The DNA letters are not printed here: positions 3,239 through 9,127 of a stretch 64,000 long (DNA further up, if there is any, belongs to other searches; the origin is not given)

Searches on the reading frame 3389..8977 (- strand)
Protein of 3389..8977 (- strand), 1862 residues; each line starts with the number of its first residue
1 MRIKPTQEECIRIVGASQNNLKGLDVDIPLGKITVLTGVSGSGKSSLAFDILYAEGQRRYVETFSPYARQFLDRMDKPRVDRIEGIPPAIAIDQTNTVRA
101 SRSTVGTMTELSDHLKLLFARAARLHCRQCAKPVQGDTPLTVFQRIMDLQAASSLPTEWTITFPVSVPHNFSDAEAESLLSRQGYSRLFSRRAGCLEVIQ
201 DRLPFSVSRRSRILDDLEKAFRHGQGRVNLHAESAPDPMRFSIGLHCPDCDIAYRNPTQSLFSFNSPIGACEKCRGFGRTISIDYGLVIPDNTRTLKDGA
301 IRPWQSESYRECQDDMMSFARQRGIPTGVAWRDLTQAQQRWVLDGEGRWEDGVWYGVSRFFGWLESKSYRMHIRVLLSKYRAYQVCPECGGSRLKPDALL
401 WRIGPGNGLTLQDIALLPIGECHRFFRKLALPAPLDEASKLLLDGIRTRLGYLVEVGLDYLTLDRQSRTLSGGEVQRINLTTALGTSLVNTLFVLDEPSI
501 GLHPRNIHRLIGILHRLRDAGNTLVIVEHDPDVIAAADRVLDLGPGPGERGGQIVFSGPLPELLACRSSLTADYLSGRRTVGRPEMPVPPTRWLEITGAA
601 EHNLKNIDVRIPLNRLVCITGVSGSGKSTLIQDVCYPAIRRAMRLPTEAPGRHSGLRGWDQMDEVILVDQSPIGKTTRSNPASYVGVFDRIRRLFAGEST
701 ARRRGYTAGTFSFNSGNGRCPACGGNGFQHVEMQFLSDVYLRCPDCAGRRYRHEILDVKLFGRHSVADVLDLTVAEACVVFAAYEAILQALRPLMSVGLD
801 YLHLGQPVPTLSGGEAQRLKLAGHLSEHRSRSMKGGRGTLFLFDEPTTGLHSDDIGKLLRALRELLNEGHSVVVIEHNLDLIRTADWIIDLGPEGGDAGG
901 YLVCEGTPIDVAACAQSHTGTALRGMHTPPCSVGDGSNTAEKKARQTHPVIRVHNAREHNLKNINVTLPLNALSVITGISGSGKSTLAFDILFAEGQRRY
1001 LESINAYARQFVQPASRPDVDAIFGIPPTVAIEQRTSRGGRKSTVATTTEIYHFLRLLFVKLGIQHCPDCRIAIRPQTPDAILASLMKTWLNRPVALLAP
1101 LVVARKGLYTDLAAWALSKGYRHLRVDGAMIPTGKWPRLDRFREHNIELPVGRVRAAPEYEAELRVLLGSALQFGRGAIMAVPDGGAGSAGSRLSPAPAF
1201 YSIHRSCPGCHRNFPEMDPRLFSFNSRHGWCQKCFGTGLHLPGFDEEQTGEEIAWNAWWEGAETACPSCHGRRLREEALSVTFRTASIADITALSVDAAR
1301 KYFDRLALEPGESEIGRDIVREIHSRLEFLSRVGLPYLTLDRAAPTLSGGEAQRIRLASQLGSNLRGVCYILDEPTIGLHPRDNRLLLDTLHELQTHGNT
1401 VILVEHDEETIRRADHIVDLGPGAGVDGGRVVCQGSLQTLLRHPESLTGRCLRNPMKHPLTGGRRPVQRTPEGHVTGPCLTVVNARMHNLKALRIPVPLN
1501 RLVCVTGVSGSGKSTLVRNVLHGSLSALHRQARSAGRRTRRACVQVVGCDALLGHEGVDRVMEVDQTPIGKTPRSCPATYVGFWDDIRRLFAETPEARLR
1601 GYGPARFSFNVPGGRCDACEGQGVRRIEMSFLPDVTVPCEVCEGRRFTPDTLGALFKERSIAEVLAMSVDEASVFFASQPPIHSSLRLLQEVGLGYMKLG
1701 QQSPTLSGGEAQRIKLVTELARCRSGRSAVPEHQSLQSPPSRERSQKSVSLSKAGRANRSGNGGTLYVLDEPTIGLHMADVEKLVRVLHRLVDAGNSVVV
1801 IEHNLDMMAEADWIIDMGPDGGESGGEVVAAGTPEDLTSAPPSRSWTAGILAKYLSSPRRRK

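Call 44: search_protein_families(library=pfam, proteins=[window:3389-8977:-], max_evalue=0.00001)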
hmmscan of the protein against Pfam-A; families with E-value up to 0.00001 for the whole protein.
window:3389-8977:- (1862 aa): 28 families (the best 25 are shown)
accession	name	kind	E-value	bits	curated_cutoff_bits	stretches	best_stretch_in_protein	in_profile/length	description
PF00005.33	ABC_tran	-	1.5e-31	110.3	25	0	21-48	1-28/137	ABC transporter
PF17760.6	UvrA_inter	-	8e-26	90.5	23.3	1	1077-1180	1-104/109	UvrA interaction domain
PF13304.12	AAA_21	-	1.2e-18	68.7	27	0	470-531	238-300/304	AAA domain, putative AbiEii toxin, Type IV TA system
PF13555.12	AAA_29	-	4e-17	62.1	27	0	608-631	16-39/61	P-loop containing region of AAA domain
PF02463.25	SMC_N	-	1e-16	61.5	40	0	962-1419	11-210/220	RecF/RecN/SMC N terminal domain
PF13191.12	AAA_16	-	1.1e-15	59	32.6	0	1498-1527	24-47/167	AAA ATPase domain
PF03193.22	RsgA_GTPase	-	3.9e-13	50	30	0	1486-1539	93-147/174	RsgA GTPase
PF13238.12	AAA_18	-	1.3e-11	45.5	29.4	0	1503-1520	1-18/128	AAA domain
PF20703.3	nSTAND1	-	3.2e-11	43.9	27.1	0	1497-1531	30-60/379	Novel STAND NTPase 1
PF05729.18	NACHT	-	4.4e-11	43.3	26.7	0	615-636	1-22/167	NACHT domain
PF13401.12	AAA_22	-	1.6e-10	41.8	27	0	1501-1523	6-28/130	AAA domain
PF20720.3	nSTAND3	-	2.4e-10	40.7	27.2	0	614-644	17-47/155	Novel STAND NTPase 3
PF01443.25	Viral_helicase1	-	2.8e-10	40.8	21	0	619-649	3-35/228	Viral superfamily 1 RNA helicase core domain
PF17755.6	UvrA_DNA-bind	-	4.3e-10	40.3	23.2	1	284-348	1-65/110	UvrA DNA-binding domain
PF13481.12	AAA_25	-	4.8e-10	39.8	27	0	962-992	24-54/195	AAA domain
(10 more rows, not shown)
